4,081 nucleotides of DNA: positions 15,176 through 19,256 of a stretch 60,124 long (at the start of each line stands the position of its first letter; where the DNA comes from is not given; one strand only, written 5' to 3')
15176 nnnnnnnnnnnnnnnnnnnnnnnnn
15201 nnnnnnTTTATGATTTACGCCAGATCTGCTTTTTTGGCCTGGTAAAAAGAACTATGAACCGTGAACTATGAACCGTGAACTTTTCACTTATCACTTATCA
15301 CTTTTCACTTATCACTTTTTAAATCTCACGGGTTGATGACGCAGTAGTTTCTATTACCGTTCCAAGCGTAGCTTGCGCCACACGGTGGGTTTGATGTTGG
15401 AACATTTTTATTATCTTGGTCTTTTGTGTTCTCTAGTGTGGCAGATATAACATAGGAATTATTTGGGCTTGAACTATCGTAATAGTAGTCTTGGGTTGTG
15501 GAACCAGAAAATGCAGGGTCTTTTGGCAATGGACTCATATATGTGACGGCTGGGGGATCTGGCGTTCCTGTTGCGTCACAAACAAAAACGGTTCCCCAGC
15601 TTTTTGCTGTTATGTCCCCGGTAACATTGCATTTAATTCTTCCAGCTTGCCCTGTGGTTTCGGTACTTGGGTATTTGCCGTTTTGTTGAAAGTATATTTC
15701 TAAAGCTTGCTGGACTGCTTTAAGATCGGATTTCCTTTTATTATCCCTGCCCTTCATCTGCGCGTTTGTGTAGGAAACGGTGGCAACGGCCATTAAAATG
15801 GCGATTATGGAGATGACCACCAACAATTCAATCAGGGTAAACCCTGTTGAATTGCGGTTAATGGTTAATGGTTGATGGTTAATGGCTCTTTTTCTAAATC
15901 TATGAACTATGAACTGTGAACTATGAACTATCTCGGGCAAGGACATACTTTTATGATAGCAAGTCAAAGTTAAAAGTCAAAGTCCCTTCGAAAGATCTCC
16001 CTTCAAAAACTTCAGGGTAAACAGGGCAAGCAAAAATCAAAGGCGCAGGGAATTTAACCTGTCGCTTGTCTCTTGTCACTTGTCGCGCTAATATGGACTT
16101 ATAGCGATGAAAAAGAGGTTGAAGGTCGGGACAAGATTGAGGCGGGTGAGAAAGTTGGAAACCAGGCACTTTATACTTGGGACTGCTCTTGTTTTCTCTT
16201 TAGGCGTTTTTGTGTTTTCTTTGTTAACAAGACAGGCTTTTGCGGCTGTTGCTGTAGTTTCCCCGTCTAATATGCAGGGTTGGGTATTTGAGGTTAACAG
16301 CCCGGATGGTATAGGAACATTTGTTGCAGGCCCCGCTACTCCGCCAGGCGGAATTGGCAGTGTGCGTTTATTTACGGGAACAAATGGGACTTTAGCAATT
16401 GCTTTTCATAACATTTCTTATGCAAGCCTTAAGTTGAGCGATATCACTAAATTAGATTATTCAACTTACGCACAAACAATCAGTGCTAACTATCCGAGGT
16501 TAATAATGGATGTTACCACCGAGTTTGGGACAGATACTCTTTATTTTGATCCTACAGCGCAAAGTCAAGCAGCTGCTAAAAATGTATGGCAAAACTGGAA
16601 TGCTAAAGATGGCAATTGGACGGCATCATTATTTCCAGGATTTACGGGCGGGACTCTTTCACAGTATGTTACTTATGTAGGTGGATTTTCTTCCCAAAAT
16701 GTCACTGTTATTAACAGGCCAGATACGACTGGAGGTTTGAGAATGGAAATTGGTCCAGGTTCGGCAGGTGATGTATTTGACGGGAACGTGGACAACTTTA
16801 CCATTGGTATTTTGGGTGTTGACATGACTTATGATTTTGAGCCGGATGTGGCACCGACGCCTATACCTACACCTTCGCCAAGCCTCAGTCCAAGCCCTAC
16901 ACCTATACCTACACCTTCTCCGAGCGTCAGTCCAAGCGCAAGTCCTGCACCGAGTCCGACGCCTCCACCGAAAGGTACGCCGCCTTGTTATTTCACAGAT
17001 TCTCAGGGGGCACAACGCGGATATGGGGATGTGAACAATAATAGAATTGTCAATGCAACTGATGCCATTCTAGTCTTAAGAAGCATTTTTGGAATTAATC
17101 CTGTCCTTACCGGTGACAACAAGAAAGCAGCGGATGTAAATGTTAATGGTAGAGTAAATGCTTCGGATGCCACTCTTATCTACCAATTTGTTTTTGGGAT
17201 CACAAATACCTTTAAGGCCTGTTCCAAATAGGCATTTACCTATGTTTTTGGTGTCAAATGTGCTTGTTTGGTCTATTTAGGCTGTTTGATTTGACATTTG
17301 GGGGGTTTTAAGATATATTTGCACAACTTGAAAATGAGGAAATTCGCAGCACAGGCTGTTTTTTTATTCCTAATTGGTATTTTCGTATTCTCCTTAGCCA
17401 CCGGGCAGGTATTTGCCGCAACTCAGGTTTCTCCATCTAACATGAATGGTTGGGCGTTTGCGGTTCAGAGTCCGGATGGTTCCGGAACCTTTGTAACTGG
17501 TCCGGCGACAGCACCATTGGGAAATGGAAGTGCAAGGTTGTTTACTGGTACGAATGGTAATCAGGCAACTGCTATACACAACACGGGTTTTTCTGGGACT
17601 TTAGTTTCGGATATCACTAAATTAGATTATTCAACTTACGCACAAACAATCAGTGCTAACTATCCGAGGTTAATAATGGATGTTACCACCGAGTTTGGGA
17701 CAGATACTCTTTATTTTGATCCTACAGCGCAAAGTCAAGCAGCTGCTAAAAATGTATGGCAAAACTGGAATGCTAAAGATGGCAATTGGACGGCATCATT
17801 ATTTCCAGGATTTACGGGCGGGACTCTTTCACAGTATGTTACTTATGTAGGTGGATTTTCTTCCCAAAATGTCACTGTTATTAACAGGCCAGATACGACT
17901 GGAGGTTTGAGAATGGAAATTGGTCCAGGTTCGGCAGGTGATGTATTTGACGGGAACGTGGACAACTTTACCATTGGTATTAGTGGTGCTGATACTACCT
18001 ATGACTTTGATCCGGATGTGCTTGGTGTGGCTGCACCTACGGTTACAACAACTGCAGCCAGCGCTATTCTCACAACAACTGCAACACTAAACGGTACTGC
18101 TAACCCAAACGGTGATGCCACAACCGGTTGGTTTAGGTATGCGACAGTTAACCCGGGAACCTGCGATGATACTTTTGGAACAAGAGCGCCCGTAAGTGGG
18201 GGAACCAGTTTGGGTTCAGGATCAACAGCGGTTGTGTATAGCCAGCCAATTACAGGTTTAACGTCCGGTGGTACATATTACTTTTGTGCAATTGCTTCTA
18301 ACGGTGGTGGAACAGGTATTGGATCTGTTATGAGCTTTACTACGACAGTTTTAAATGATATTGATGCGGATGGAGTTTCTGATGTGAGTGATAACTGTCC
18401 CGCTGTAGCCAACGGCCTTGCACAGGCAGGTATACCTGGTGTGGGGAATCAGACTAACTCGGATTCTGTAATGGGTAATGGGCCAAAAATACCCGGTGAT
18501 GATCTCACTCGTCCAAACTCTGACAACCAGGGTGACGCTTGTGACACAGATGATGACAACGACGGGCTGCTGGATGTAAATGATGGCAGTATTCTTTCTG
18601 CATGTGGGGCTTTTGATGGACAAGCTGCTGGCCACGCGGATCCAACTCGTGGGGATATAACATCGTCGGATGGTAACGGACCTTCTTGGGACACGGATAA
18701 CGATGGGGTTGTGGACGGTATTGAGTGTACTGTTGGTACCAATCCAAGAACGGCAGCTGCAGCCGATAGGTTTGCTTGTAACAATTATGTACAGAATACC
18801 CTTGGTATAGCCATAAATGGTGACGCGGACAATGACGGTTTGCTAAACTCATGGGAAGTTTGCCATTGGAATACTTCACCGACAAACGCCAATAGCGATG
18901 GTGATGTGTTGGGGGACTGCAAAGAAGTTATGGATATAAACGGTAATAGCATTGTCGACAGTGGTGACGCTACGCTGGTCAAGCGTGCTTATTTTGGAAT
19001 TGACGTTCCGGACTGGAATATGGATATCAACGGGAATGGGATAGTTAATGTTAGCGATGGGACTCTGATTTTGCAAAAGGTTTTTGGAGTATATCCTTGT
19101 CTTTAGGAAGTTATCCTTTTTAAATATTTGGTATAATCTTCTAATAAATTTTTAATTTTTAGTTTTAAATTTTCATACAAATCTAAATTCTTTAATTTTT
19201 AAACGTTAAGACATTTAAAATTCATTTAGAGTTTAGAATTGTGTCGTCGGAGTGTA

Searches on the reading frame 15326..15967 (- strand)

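Call 49: search_protein_families(library=pfam, proteins=[window:15326-15967:-], max_evalue=0.001)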
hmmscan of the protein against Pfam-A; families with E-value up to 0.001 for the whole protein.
window:15326-15967:- (213 aa): 2 families
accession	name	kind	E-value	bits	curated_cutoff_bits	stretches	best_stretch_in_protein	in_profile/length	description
PF07963.17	N_methyl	-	2.2e-09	36.9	21.2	1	38-62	2-26/27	Prokaryotic N-terminal methylation motif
PF16732.10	ComP_DUS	-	2.9e-05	25.3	27.3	0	65-106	2-43/87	Type IV minor pilin ComP, DNA uptake sequence receptor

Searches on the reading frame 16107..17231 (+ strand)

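Call 49: search_protein_families(library=pfam, proteins=[window:16107-17231:+], max_evalue=0.001)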
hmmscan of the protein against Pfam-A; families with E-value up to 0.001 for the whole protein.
window:16107-17231:+ (374 aa): 1 family
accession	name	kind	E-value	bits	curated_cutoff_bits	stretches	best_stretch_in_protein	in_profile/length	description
PF00404.24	Dockerin_1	-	5.8e-12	46.1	22.9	1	306-359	1-53/57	Dockerin type I domain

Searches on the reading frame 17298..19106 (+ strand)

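Call 49: search_protein_families(library=pfam, proteins=[window:17298-19106:+], max_evalue=0.001)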
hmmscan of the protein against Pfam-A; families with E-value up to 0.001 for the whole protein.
window:17298-19106:+ (602 aa): 3 families
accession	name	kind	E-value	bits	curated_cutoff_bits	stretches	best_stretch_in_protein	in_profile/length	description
PF02412.23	TSP_3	-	9e-09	35.3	25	1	353-372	14-33/36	Thrombospondin type 3 repeat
PF18884.5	TSP3_bac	-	0.00024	21.3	25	0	465-483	1-19/22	Bacterial TSP3 repeat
PF00404.24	Dockerin_1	-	0.00055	20.5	22.9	1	545-591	2-52/57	Dockerin type I domain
